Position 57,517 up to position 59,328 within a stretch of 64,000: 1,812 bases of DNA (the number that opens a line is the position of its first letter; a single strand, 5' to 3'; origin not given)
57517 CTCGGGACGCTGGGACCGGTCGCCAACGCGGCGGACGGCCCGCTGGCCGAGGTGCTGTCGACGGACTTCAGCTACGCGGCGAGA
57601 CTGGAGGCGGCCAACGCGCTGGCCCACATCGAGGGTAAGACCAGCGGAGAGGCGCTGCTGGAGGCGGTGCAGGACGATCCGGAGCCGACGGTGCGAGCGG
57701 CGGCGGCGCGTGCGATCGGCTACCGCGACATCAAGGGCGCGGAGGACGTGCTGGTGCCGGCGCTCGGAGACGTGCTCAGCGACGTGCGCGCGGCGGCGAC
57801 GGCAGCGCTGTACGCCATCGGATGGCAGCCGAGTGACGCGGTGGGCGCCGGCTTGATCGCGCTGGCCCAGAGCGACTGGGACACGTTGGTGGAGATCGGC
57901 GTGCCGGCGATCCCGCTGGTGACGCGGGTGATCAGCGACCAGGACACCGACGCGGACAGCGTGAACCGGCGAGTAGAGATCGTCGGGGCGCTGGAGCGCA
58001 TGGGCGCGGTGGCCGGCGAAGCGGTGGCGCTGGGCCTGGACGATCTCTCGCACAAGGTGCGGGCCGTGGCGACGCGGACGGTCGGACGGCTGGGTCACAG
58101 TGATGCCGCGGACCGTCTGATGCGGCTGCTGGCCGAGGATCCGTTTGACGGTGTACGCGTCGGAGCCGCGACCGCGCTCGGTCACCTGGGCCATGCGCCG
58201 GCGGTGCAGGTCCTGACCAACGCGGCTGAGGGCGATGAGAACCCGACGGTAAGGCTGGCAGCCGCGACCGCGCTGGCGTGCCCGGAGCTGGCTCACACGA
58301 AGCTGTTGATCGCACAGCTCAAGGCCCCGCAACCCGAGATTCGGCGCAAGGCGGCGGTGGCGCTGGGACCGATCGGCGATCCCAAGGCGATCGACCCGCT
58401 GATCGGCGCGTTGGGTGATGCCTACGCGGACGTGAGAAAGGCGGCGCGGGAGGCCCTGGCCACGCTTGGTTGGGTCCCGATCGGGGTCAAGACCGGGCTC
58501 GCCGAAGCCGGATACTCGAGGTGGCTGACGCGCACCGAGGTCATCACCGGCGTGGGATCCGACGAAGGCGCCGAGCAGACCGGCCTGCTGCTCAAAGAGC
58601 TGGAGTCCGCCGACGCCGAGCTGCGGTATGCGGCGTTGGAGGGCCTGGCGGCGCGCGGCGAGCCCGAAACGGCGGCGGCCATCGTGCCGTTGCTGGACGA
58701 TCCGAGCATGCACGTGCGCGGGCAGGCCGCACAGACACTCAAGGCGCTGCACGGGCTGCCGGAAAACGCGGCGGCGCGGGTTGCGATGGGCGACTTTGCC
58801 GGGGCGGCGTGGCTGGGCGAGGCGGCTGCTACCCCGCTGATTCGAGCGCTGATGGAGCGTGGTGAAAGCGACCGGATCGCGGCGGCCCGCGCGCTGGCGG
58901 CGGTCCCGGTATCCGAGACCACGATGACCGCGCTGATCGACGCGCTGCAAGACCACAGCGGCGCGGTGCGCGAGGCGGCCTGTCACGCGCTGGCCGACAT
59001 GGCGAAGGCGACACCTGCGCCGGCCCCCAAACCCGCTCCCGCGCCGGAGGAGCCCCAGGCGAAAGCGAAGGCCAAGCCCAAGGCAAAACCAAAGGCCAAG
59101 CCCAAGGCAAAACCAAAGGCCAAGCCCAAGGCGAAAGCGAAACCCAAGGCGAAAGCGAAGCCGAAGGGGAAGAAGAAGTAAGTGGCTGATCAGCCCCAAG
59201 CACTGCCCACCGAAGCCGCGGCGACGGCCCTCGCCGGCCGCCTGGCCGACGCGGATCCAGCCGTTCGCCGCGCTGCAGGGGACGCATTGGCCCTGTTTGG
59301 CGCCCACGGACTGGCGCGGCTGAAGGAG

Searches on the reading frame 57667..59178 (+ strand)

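Call 7: search_protein_families(library=pfam, proteins=[window:57667-59178:+], max_evalue=0.01)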
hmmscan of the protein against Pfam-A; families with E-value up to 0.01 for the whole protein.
window:57667-59178:+ (504 aa): 10 families
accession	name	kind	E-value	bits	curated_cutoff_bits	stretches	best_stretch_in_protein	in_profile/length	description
PF13646.12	HEAT_2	-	5.9e-51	171.1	27.7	5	182-265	3-88/88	HEAT repeats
PF02985.28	HEAT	-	1.5e-27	93.4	23.5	1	421-447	3-29/31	HEAT repeat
PF13513.12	HEAT_EZ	-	3.2e-15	56.6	27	1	318-359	2-53/55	HEAT-like repeat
PF03130.22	HEAT_PBS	-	1.8e-14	53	20.9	1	225-251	1-27/27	PBS lyase HEAT-like repeat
PF00514.29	Arm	-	6.6e-07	29.6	20.6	0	147-174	13-39/41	Armadillo/beta-catenin-like repeat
PF25786.1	HEAT_GCN1_C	-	9.7e-07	29.4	27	0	417-451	66-100/151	GCN1-like, C-terminal HEAT repeats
PF12717.13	Cnd1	-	0.00043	20.8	26.4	0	415-446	15-49/162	non-SMC mitotic condensation complex subunit 1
PF01347.28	Vitellogenin_N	-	0.00056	19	24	0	170-233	485-556/590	Lipoprotein amino terminal region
PF12348.14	CLASP_N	-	0.0013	18.8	27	0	410-453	168-211/227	CLASP N terminal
PF21581.3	SCD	-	0.0051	17.5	27.5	0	426-447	38-59/75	Stromalin conservative domain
